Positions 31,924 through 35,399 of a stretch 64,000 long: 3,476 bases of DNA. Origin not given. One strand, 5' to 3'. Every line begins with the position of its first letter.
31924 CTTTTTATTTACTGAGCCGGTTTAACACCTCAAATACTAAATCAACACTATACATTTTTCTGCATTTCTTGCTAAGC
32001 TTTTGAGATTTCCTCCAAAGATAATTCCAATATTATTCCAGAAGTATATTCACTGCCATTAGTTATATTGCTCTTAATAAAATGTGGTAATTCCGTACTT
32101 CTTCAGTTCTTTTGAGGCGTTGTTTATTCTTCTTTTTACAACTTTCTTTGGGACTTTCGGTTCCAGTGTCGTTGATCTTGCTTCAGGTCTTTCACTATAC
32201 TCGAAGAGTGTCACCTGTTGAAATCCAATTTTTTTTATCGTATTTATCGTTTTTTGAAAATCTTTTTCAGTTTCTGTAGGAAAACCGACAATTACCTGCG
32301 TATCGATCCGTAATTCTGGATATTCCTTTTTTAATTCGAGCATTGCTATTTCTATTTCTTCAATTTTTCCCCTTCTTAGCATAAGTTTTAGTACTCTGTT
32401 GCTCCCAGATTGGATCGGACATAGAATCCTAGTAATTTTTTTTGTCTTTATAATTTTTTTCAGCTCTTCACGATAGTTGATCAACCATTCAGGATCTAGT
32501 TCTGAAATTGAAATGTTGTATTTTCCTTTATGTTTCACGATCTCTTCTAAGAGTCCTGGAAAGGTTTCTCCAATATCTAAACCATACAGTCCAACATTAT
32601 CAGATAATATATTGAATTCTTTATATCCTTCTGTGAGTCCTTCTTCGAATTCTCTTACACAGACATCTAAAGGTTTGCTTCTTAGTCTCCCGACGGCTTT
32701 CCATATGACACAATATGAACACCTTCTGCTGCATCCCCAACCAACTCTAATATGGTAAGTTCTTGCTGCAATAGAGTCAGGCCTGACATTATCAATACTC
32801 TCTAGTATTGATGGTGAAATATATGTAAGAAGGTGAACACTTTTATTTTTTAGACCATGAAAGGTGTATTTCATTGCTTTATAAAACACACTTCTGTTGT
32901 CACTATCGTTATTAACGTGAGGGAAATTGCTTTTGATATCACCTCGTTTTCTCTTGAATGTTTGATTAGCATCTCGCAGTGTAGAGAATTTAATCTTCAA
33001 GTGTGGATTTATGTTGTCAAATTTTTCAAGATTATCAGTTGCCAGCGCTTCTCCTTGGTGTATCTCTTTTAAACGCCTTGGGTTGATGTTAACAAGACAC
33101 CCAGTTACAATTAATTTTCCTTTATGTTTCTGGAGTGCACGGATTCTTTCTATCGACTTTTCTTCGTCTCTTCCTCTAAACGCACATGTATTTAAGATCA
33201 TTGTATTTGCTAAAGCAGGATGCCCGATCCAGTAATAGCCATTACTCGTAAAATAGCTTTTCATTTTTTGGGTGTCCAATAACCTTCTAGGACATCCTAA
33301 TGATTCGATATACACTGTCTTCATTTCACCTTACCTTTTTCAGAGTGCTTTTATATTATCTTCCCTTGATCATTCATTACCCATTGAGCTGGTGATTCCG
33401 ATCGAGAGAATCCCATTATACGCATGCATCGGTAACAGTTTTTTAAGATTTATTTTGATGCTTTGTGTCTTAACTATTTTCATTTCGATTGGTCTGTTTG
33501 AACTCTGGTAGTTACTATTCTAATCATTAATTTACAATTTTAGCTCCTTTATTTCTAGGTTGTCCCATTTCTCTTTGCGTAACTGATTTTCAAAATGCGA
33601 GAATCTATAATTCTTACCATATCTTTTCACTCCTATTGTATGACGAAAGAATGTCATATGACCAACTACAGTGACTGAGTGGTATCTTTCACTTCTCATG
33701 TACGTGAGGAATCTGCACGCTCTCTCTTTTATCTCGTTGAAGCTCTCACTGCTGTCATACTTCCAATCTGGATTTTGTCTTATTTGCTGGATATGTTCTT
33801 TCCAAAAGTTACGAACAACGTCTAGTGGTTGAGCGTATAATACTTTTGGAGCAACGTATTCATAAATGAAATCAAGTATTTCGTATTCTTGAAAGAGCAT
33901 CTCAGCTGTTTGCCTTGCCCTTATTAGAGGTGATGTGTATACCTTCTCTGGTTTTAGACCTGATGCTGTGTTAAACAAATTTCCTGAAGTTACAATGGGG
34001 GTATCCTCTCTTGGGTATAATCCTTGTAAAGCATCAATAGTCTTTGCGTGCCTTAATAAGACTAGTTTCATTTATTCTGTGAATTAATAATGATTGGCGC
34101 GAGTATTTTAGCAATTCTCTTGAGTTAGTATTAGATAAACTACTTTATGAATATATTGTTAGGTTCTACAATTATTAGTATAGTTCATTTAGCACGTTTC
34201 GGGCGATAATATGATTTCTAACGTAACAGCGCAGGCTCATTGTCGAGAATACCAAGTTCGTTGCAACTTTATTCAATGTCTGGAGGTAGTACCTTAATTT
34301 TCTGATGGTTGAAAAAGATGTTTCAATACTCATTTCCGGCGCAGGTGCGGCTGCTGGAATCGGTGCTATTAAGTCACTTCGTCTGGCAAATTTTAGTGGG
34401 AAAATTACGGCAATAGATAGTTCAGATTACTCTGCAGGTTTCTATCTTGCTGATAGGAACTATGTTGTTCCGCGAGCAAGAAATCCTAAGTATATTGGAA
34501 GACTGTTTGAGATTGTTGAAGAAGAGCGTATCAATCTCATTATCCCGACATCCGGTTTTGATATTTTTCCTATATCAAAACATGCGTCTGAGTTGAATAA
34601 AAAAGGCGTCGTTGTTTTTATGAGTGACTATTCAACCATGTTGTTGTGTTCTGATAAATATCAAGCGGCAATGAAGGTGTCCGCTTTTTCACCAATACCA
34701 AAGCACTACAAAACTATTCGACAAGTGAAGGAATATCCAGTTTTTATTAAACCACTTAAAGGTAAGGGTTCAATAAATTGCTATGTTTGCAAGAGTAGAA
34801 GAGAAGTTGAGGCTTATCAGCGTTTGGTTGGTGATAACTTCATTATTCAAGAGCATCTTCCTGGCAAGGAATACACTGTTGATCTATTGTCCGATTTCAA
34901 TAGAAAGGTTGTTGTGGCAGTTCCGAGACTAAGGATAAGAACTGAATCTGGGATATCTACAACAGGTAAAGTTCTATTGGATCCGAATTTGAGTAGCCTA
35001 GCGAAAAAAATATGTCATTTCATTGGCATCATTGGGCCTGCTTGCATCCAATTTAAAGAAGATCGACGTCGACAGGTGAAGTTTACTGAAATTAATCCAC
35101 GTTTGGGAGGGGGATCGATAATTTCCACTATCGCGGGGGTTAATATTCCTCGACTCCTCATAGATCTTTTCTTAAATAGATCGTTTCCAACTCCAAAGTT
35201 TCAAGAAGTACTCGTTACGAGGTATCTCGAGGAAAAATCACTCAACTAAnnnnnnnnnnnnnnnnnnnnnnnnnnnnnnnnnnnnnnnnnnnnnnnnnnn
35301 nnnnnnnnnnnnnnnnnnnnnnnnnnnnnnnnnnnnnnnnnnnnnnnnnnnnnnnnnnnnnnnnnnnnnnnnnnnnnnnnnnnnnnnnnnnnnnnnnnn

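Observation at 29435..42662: RRE (PqqD) + HPr-kinase-like kinase + twin GT2 + ATP-grasp + nucleotidyltransferase + rSAM methylthiotransferase cluster with no known RiPP core enzyme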

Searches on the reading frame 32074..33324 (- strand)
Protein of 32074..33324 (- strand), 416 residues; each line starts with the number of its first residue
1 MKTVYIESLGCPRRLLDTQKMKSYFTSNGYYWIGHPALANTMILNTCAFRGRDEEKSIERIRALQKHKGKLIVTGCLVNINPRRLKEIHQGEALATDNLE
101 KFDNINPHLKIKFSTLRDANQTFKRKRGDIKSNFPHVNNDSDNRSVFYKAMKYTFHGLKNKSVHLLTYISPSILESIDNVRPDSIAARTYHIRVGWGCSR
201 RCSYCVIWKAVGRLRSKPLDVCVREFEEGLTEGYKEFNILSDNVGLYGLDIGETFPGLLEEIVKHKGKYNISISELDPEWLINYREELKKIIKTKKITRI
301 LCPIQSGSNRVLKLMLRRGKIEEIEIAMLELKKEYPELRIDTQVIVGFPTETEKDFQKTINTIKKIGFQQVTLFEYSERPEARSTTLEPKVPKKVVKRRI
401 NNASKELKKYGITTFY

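Call 4: search_protein_families(library=pfam, proteins=[window:32074-33324:-], max_evalue=0.01)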
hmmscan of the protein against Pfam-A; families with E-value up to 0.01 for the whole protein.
window:32074-33324:- (416 aa): 2 families
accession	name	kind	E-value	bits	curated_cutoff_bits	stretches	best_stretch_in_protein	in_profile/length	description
PF04055.27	Radical_SAM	-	4.5e-19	69.7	29.5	1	197-362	6-165/166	Radical SAM superfamily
PF00919.26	UPF0004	-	1.6e-17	63.8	27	1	3-90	1-91/98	Uncharacterized protein family UPF0004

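Call 6: search_protein_families(library=ncbifam, proteins=[window:32074-33324:-], max_evalue=0.01)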
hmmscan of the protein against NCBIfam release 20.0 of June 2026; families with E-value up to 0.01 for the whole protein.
window:32074-33324:- (416 aa): 29 families (the best 25 are shown)
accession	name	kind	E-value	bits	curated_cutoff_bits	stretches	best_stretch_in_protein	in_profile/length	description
TIGR00089.1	TIGR00089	subfamily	4.1e-74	249.9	251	2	175-404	128-356/429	MiaB/RimO family radical SAM methylthiotransferase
TIGR01579.1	MiaB-like-C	equivalog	3.1e-64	217.8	357.05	1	6-406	1-358/416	tRNA (N(6)-L-threonylcarbamoyladenosine(37)-C(2))-methylthiotransferase MtaB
TIGR01578.1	MiaB-like-B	hypoth_equivalog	2.6e-58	197.8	314.7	1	4-402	2-347/421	tRNA (N(6)-L-threonylcarbamoyladenosine(37)-C(2))-methylthiotransferase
TIGR01125.1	TIGR01125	equivalog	7.1e-57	193.4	356.95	1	4-402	2-352/432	30S ribosomal protein S12 methylthiotransferase RimO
TIGR01574.1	miaB-methiolase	equivalog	1.5e-47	162.6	355.3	2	187-403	143-362/437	tRNA (N6-isopentenyl adenosine(37)-C2)-methylthiotransferase MiaB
NF010916.0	PRK14336.1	equivalog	1.9e-33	115.9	606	2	191-403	127-341/418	tRNA (N6-isopentenyl adenosine(37)-C2)-methylthiotransferase MiaB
TIGR04014.1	B12_SAM_MJ_0865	equivalog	1.9e-21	76.4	360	1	183-369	154-339/434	methyl-coenzyme M reductase glutamine C-methyltransferase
TIGR04013.1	B12_SAM_MJ_1487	hypoth_equivalog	3.9e-17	62.2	251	1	187-409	149-378/382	TIGR04013 family B12-binding domain/radical SAM domain-containing protein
TIGR04479.1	bcpD_PhpK_rSAM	subfamily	3.6e-09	35.5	600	1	187-365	239-408/504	PhpK family radical SAM P-methyltransferase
NF006065.0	PRK08207.2-4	equivalog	2e-08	33.6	922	1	298-377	289-367/484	coproporphyrinogen III oxidase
TIGR03994.1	rSAM_HemZ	equivalog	8.4e-08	31.7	321.4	1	289-413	190-316/401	coproporphyrinogen dehydrogenase HemZ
NF006064.0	PRK08207.2-2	equivalog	8.4e-07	28.3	504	1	290-377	254-339/465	coproporphyrinogen III oxidase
NF004567.0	PRK05904.1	equivalog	3.7e-06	26.4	355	1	259-381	79-197/353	coproporphyrinogen III oxidase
NF053743.1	LipS2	equivalog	7.2e-06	25.6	270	1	282-402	113-226/292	LipS2 family lipoyl synthase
NF006066.0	PRK08207.2-5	equivalog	1.1e-05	24.2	1117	1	292-373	301-381/518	coproporphyrinogen III oxidase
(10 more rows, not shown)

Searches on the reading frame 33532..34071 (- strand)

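Call 4: search_protein_families(library=pfam, proteins=[window:33532-34071:-], max_evalue=0.01)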
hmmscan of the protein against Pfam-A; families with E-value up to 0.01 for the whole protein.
window:33532-34071:- (179 aa): 1 family
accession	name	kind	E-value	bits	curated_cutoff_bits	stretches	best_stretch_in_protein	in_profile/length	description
PF00300.27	His_Phos_1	-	8.7e-13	48.8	21.7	1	3-145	1-154/194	Histidine phosphatase superfamily (branch 1)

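Call 6: search_protein_families(library=ncbifam, proteins=[window:33532-34071:-], max_evalue=0.01)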
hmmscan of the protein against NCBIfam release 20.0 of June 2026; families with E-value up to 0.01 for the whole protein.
window:33532-34071:- (179 aa): 7 families
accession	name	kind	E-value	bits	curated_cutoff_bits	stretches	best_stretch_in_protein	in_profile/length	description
TIGR03162.1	ribazole_cobC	equivalog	8.8e-10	38.3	162.9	1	3-64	1-67/176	alpha-ribazole phosphatase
NF038349.1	dPGM_arch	equivalog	1.6e-06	28.2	225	1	37-146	42-145/194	2,3-diphosphoglycerate-dependent phosphoglycerate mutase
NF045917.1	PhserinePhPspA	equivalog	6.7e-05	22.6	350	1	34-144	41-156/211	phosphoserine phosphatase PspA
TIGR00249.1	sixA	equivalog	0.00051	19.9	74.5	1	37-64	41-68/154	phosphohistidine phosphatase SixA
NF005567.0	PRK07238.1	equivalog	0.00088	18.7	326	1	3-141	180-329/378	bifunctional RNase H/acid phosphatase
NF052369.1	PmrG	equivalog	0.0017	17.8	170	1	30-64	58-91/168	lipopolysaccharide core heptose(II)-phosphate phosphatase PmrG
NF011580.0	PRK15004.1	equivalog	0.002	18.2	250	1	1-138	1-149/203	adenosylcobalamin/alpha-ribazole phosphatase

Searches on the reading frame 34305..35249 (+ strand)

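Call 4: search_protein_families(library=pfam, proteins=[window:34305-35249:+], max_evalue=0.01)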
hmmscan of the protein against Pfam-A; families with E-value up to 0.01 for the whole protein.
window:34305-35249:+ (314 aa): 6 families
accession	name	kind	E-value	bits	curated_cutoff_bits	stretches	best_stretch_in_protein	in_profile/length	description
PF15632.11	ATPgrasp_Ter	-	3.1e-22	79.2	29.1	1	178-306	4-126/131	ATP-grasp in the biosynthetic pathway with Ter operon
PF02655.19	ATP-grasp_3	-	1.7e-13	51.4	23.2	1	115-269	1-159/160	ATP-grasp domain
PF21360.3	PylC-like_N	-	7.8e-13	48.8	27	1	8-104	1-95/96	PylC-like, N-terminal domain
PF13535.11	ATP-grasp_4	-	3.8e-07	30.3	27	1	143-272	2-157/160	ATP-grasp domain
PF07478.18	Dala_Dala_lig_C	-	5.2e-05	23.3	24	1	133-204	26-100/204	D-ala D-ala ligase C-terminus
PF02786.22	CPSase_L_D2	-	0.00015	21.8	19.8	1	143-281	38-195/211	Carbamoyl-phosphate synthase L chain, ATP binding domain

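Call 6: search_protein_families(library=ncbifam, proteins=[window:34305-35249:+], max_evalue=0.01)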
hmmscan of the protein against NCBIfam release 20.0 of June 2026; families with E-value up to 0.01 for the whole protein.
window:34305-35249:+ (314 aa): 17 families
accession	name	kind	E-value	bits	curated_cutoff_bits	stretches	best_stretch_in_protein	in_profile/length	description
NF009405.0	PRK12767.1-4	equivalog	1.1e-53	182.3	390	1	8-299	3-297/320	carbamoyl phosphate synthase-like protein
NF009402.0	PRK12767.1-1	equivalog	2.3e-48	164.7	218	1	6-311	3-321/329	carbamoyl phosphate synthase-like protein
NF009406.0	PRK12767.1-5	equivalog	6.1e-36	124.1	271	1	7-286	4-290/327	carbamoyl phosphate synthase-like protein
NF009403.0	PRK12767.1-2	equivalog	9.6e-36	123.7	286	2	30-228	20-227/342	carbamoyl phosphate synthase-like protein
NF009404.0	PRK12767.1-3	equivalog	5.8e-30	104.3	316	1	31-288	25-305/344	carbamoyl phosphate synthase-like protein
NF002563.0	PRK02186.1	subfamily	9.4e-13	47.3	625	1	136-294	135-307/890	argininosuccinate lyase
NF053643.1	Ddl_archaea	equivalog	6.5e-11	41.8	500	1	38-288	29-294/367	putative pseudomurein biosynthesis ATP-grasp protein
NF005315.0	PRK06849.1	equivalog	1.2e-10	40.9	406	1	6-268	5-277/389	hypothetical protein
TIGR03909.1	pyrrolys_PylC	equivalog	5.4e-08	32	248.3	1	75-212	61-194/374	3-methylornithine--L-lysine ligase PylC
NF011169.0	PRK14571.1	equivalog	6.8e-08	32.2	404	1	99-208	77-193/300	D-alanyl-alanine synthetase A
NF040722.1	MfnD_Meth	equivalog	2.6e-05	23.8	400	1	134-288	120-271/288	tyramine--L-glutamate ligase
NF002378.0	PRK01372.1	subfamily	7.7e-05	21.5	243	1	125-212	115-200/305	D-alanine--D-alanine ligase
TIGR01205.1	D_ala_D_alaTIGR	subfamily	0.0005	19.1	245.65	1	138-199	141-206/318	D-alanine--D-alanine ligase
NF005543.0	PRK07206.1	subfamily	0.00064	18.5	302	1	140-205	143-218/416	hypothetical protein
NF011167.0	PRK14569.1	equivalog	0.0017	17.8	410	0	143-265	130-263/296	D-alanyl-alanine synthetase A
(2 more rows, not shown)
